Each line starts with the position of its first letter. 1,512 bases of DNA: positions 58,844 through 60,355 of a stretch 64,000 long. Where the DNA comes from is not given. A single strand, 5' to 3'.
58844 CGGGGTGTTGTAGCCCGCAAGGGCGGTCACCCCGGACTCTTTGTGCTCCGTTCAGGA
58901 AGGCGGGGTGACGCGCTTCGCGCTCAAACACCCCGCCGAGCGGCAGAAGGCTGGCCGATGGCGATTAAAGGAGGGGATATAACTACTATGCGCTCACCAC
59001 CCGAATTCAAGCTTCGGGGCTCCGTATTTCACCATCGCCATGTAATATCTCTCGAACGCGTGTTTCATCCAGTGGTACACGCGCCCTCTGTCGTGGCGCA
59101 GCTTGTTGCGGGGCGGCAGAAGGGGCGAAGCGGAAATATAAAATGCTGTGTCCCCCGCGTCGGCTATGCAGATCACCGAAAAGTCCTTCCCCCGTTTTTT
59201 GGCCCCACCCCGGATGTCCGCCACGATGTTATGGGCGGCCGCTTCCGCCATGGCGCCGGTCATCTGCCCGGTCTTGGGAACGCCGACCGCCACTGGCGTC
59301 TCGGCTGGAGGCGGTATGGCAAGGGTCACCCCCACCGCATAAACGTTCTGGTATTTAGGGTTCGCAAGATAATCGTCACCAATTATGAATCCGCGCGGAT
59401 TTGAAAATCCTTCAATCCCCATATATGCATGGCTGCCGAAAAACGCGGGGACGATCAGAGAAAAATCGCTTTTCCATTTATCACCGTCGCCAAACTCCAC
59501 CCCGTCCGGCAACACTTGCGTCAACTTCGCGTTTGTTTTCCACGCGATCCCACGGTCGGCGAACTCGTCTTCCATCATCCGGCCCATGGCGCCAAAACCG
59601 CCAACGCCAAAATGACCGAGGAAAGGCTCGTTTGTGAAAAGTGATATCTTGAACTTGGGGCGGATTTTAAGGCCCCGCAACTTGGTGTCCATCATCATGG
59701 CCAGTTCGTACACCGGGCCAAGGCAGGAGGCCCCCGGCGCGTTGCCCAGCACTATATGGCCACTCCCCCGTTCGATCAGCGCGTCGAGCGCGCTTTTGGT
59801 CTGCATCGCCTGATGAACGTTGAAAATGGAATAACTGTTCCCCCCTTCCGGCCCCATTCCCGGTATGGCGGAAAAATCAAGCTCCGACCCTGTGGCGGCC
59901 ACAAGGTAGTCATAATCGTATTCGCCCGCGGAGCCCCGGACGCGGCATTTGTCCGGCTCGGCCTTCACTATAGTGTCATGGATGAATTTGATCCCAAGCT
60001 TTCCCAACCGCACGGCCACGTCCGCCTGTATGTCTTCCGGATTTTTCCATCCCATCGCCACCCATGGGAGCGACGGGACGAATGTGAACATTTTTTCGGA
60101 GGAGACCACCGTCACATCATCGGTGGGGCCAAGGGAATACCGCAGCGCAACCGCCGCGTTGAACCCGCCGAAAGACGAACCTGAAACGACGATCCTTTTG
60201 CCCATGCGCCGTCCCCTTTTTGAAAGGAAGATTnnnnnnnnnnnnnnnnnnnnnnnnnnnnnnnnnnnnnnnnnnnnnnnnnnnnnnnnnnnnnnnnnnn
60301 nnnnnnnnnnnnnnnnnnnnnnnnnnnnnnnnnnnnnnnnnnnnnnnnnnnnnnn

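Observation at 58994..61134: Putative sulfide/persulfide-responsive operon: MerR-family regulator with a 6-Cys C-terminal extension, a DsrE-like protein and an SQR-like flavoprotein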

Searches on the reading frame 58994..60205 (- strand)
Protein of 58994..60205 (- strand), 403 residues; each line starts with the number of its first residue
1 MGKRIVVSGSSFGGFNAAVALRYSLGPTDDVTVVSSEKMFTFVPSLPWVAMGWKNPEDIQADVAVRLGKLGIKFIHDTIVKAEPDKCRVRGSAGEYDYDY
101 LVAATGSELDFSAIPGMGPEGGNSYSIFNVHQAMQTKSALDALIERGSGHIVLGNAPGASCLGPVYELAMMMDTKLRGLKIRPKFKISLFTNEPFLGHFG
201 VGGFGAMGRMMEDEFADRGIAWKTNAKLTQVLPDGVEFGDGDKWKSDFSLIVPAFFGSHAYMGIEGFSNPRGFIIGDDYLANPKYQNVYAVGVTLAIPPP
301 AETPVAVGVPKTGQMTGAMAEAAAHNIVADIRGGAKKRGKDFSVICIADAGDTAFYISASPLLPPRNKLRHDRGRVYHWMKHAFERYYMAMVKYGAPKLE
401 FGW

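Call 3: search_protein_families(library=pfam, proteins=[window:58994-60205:-], max_evalue=0.1)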
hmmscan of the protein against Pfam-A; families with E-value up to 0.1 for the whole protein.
window:58994-60205:- (403 aa): 2 families
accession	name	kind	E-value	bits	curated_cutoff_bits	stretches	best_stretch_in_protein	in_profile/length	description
PF07992.20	Pyr_redox_2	-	2.8e-14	53.7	26.1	1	4-292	2-274/291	Pyridine nucleotide-disulphide oxidoreductase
PF00070.33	Pyr_redox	-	0.012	16.6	22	0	207-235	42-70/82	Pyridine nucleotide-disulphide oxidoreductase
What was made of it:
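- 58994..60205 (-): SQR-like flavoprotein, 403 aa, from a type-I-related subfamily. Catalytic Cys are C161 and C346. F128 stands at the position of Aquifex C124. The N-terminal dinucleotide motif is G9-S-S-F-G-G14. Pfam Pyr_redox_2 (call 3).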

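Call 4: search_protein_families(library=ncbifam, proteins=[window:58994-60205:-], max_evalue=0.1)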
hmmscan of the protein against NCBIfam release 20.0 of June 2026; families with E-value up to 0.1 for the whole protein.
window:58994-60205:- (403 aa): 5 families
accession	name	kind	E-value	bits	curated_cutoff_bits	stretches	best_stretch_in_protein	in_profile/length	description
NF049943.1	SQR_III_seleno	exception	8.8e-22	77.5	525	1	3-352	1-337/406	type III sulfide quinone reductase, selenoprotein subtype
TIGR03169.1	Nterm_to_SelD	hypoth_equivalog_domain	8.2e-11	41.8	310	1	30-297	27-284/365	pyridine nucleotide-disulfide oxidoreductase family protein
TIGR03385.1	CoA_CoA_reduc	equivalog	2.9e-05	23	578.8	1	4-141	1-145/439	CoA-disulfide reductase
NF005878.0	PRK07825.1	subfamily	0.067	12.5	287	0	290-332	176-218/278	short chain dehydrogenase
TIGR02374.1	nitri_red_nirB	equivalog_domain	0.088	11.2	578.35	0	74-138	72-137/794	nitrite reductase large subunit NirB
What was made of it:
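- Closest known: Known sulfide/persulfide-responsive regulators: CstR. Different: The DNA-binding fold and sensor module are unrelated, with no Pfam or NCBIfam hit to those families (calls 3, 4).
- The SQR-like protein's best NCBIfam hits are SQR_III_seleno and the 'Nterm_to_SelD' family, both weak (call 4).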

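Call 17: search_solved_structures(query=window:58994-60205:-, max_evalue=0.01, show_alignments=3)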
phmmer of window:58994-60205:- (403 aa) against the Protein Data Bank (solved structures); distinct sequences matched with E-value up to 0.01: 27.
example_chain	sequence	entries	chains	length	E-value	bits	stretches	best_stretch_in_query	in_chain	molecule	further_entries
3hyv_A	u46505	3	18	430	7.1e-84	285.2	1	1-395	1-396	Sulfide-quinone reductase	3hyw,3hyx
3sz0_A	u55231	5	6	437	9.5e-74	251.8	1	4-396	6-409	Sulfide-quinone reductase, putative | Sulfide-quinone reductase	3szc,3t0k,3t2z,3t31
3szw_A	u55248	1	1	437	1.2e-73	251.5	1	4-396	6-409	Sulfide-quinone reductase, putative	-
3sxi_A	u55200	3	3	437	1.3e-73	251.4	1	4-396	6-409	Sulfide-quinone reductase, putative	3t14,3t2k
3t2y_A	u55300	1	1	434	1.4e-73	251.3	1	4-396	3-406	Sulfide-quinone reductase, putative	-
3sy4_A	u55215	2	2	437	2.6e-73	250.4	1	4-396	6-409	Sulfide-quinone reductase, putative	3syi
3sx6_A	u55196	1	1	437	2.3e-72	247.3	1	4-396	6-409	Sulfide-quinone reductase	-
3kpk_A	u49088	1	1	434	2.3e-72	247.3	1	4-396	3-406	Sulfide-quinone reductase, putative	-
3szf_A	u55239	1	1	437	2.6e-72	247.1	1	4-396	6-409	Sulfide-quinone reductase, putative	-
3h8i_A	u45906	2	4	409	5e-22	81.5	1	4-389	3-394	NADH oxidase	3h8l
4nwz_A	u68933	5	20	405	1.6e-17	66.7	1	4-338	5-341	FAD-dependent pyridine nucleotide-disulfide oxidoreductase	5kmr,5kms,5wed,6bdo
5kmq_A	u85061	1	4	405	1.6e-17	66.7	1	4-337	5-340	FAD-dependent pyridine nucleotide-disulfide oxidoreductase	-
5kmp_A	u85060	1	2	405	4.6e-17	65.1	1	4-338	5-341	FAD-dependent pyridine nucleotide-disulfide oxidoreductase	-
5na4_A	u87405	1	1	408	3.3e-08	36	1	3-349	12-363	NADH dehydrogenase-like protein SAOUHSC_00878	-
5na1_A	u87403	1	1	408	3.8e-08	35.8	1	3-131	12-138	NADH dehydrogenase-like protein SAOUHSC_00878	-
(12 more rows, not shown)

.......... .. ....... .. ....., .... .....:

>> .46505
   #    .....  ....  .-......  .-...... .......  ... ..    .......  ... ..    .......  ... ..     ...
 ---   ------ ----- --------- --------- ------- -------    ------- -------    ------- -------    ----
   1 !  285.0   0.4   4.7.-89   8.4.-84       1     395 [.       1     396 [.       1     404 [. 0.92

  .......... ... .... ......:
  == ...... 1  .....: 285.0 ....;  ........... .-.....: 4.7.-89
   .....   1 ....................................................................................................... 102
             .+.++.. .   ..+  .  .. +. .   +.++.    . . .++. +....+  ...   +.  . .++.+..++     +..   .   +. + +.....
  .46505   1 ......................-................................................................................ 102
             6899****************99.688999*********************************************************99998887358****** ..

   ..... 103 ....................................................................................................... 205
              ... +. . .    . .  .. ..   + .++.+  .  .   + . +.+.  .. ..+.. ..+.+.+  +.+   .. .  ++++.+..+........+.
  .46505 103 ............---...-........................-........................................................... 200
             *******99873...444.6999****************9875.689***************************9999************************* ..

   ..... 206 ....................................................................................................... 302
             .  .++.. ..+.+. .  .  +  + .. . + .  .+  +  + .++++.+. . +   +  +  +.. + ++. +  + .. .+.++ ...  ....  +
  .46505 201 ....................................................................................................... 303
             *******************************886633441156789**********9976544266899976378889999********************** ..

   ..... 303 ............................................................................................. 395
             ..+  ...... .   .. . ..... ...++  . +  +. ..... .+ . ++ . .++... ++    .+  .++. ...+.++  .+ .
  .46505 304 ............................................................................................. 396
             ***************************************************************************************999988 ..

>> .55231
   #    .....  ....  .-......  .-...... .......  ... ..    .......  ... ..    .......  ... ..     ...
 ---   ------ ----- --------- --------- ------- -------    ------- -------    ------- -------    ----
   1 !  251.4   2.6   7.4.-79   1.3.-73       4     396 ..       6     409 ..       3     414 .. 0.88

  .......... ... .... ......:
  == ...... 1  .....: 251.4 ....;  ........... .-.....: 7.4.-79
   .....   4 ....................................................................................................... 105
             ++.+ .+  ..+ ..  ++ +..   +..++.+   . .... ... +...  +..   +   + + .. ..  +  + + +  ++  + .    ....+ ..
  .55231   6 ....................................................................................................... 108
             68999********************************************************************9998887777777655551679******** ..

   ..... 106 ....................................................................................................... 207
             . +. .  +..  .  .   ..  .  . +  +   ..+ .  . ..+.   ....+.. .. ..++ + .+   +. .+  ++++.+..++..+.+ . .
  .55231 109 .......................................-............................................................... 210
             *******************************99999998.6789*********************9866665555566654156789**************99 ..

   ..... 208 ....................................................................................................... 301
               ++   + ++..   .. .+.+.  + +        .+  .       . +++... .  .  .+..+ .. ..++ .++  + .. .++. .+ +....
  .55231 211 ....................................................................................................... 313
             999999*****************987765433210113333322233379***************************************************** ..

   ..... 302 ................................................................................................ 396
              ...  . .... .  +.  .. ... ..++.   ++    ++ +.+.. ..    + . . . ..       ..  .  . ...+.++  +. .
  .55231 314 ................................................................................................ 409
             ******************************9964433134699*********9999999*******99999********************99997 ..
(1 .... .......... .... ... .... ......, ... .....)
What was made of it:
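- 58994..60205 (-): The PDB sequence search gives Aquifex SQR 3hyv at E 7e-84 and A. ferrooxidans SQR 3sz0 at 1e-73, both full length (call 17).
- On Sulfide:quinone oxidoreductase (type I): Call 17: 3hyv 7e-84 and 3sz0 1e-73, against NDH-2 4nwz 1.6e-17, FCSD 4.8e-8 and CoADR 1.7e-7.
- Tried and rejected: Rejected by the PDB ranking (call 17).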

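Call 30: find_homologous_proteins(query=window:58994-60205:-, max_evalue=1e-30)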
Query window:58994-60205:- (403 aa): 816 proteins with E <= 1e-30 among 8000 candidates; the best 120 are listed.
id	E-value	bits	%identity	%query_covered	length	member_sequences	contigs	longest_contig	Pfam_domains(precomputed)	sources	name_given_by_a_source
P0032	4.2e-275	930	100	100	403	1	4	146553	PF07992.21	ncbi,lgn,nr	ncbi:MAG: FAD-dependent oxidoreductase [Nitrospinae bacterium]|nr:FAD-dependent oxidoreductase [Nitr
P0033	6.1e-186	636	69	100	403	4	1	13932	PF07992.21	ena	-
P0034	1.3e-185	635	68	100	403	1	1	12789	PF07992.21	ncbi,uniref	ncbi:Sulfide:quinone oxidoreductase, Type I [hydrothermal vent metagenome]|uniref:Sulfide:quinone ox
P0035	4.4e-185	633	68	100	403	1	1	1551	PF07992.21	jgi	-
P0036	6.7e-185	633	67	100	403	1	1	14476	PF07992.21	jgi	-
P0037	6.9e-185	633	68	100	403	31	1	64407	PF07992.21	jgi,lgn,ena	-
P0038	1.0e-184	632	68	100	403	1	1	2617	PF07992.21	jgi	jgi:sulfide:quinone oxidoreductase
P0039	1.8e-184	631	69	100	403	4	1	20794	PF07992.21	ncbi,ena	-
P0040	1.4e-183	628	71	96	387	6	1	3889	PF07992.21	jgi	jgi:sulfide:quinone oxidoreductase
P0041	1.5e-183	628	68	100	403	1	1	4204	PF07992.21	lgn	-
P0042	1.9e-183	628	67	100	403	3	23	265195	PF07992.21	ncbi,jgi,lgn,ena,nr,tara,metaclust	ncbi:MAG TPA: FAD-dependent oxidoreductase [Nitrospinota bacterium]|nr:FAD-dependent oxidoreductase 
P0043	1.1e-180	619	67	100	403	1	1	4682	PF07992.21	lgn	-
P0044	1.4e-180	619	67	100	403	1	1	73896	PF07992.21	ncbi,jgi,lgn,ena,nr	ncbi:MAG: FAD-dependent oxidoreductase [Nitrospinota bacterium]|nr:FAD-dependent oxidoreductase [Nit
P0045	2.7e-178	611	66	100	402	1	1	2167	PF07992.21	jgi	jgi:sulfide:quinone oxidoreductase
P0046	1.2e-177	609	67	100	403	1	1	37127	PF07992.21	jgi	jgi:sulfide:quinone oxidoreductase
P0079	5.0e-154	531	59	100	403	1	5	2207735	PF07992.21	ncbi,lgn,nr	ncbi:MAG: FAD-dependent oxidoreductase [Nitrospinae bacterium]|nr:FAD-dependent oxidoreductase [Nitr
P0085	8.1e-132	458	50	100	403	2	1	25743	PF07992.21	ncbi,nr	ncbi:MAG: FAD-dependent oxidoreductase [Deltaproteobacteria bacterium]|nr:FAD-dependent oxidoreducta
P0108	5.4e-128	445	50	100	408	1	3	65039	PF01266.31,PF07992.21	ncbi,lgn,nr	ncbi:MAG: FAD-dependent oxidoreductase [Acidobacteria bacterium]|nr:FAD-dependent oxidoreductase [Ac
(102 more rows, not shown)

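Call 58: find_encoding_contigs(protein=P0108, flank=4000, max_places=2)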
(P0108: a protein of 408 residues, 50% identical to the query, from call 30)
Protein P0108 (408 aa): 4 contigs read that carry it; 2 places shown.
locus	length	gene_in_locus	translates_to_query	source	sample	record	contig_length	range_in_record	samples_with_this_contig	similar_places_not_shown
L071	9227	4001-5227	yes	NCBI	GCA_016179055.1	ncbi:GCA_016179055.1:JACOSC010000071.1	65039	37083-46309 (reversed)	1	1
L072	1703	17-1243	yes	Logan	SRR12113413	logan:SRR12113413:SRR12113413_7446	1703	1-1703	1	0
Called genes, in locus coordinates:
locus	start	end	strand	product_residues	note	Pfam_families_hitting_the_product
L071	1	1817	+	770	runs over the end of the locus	PF03176:MMPL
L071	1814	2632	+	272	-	PF07044:DUF1329 (faint), PF17131:TP_0789-like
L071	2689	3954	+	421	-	-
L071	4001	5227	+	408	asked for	PF01266:DAO (faint), PF07992:Pyr_redox_2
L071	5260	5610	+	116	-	PF02635:DsrE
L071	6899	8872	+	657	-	PF25323:6TM_PilS (weak), PF08448:PAS_4, PF00512:HisKA, PF02518:HATPase_c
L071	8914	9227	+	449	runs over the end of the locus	PF00072:Response_reg, PF00158:Sigma54_activat, PF14532:Sigma54_activ_2, PF07728:AAA_5 (weak), PF25601:AAA_lid_14, PF02954:HTH_8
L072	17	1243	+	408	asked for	PF01266:DAO (faint), PF07992:Pyr_redox_2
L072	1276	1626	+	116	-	PF02635:DsrE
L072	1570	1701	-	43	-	?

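Call 59: find_encoding_contigs(protein=P0085, flank=4000, max_places=2)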
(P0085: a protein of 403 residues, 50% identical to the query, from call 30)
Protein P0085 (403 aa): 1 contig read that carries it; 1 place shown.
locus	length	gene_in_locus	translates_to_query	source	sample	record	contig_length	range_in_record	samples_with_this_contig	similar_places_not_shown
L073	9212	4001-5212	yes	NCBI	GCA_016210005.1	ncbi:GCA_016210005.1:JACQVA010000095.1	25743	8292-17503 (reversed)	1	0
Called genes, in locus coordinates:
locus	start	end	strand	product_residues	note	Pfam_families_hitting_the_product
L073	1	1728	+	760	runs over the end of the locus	PF03176:MMPL, PF02460:Patched (weak), PF03176:MMPL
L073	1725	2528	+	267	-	PF07044:DUF1329 (faint), PF17131:TP_0789-like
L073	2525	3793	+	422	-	-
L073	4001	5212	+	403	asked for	PF07992:Pyr_redox_2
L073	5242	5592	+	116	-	PF02635:DsrE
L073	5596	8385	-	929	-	PF05258:DciA (weak), PF03190:Thioredox_DsbH, PF13098:Thioredoxin_2 (weak), PF13899:Thioredoxin_7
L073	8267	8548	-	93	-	-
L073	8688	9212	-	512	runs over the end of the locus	PF00890:FAD_binding_2 (weak), PF01266:DAO (weak), PF01494:FAD_binding_3 (weak), PF01593:Amino_oxidase, PF01946:Thi4 (weak), PF03486:HI0933_like (weak), PF12831:FAD_oxidored (weak), PF13450:NAD_binding_8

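Call 60: find_encoding_contigs(protein=P0042, flank=4000, max_places=3)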
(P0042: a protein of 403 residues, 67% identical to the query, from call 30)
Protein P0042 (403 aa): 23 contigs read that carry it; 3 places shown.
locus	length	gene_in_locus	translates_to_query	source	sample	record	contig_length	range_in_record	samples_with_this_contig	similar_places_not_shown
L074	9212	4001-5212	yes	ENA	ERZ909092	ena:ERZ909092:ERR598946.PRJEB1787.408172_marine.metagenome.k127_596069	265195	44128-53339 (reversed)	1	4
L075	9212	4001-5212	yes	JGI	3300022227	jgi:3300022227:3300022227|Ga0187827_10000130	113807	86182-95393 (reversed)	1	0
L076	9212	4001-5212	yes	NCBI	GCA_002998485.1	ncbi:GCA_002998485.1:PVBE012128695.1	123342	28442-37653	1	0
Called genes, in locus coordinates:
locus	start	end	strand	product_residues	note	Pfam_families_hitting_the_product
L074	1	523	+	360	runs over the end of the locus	PF01208:URO-D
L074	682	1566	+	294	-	PF02007:MtrH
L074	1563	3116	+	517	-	PF00111:Fer2 (weak), PF17651:Raco_middle, PF14574:RACo_C_ter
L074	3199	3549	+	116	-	-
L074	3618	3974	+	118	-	PF02635:DsrE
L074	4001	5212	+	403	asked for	PF07992:Pyr_redox_2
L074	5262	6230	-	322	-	PF00150:Cellulase, PF11790:Glyco_hydro_cc (weak)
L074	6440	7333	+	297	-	-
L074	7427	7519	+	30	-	-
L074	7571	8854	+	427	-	PF01136:Peptidase_U32, PF16325:Peptidase_U32_C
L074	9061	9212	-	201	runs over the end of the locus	PF01726:LexA_DNA_bind, PF00717:Peptidase_S24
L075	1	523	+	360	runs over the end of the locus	PF01208:URO-D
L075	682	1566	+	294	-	PF02007:MtrH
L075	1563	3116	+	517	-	PF00111:Fer2 (weak), PF17651:Raco_middle, PF14574:RACo_C_ter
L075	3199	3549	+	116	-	-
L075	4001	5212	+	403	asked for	PF07992:Pyr_redox_2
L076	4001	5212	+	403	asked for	PF07992:Pyr_redox_2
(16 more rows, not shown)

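Call 61: find_encoding_contigs(protein=P0079, flank=4000, max_places=2)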
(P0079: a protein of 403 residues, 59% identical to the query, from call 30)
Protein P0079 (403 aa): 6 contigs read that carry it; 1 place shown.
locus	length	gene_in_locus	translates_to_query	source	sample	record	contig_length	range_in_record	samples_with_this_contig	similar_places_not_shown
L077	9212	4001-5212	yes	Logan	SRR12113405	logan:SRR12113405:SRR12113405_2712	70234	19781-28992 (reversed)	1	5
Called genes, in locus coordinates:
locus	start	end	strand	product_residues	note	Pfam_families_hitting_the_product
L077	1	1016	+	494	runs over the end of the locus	PF00989:PAS, PF08448:PAS_4, PF13426:PAS_9, PF00989:PAS, PF08448:PAS_4, PF13426:PAS_9, PF08447:PAS_3, PF00990:GGDEF, +2 more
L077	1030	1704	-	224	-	PF12840:HTH_20, PF01022:HTH_5, PF01978:TrmB (faint), PF00581:Rhodanese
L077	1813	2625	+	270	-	PF04116:FA_hydroxylase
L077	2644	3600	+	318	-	PF09335:VTT_dom, PF00581:Rhodanese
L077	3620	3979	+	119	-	PF02635:DsrE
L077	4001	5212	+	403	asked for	PF07992:Pyr_redox_2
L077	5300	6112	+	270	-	PF05036:SPOR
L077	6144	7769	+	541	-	PF13600:DUF4140, PF13598:DUF4139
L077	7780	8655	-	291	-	PF04748:Polysacc_deac_2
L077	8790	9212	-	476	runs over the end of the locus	PF22694:CtpB_N-like, PF00595:PDZ, PF13180:PDZ_2, PF17820:PDZ_6, PF03572:Peptidase_S41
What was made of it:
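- An ArsR-rhodanese fusion, a type associated with persulfide sensing, replaces it in a related genome (call 61).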
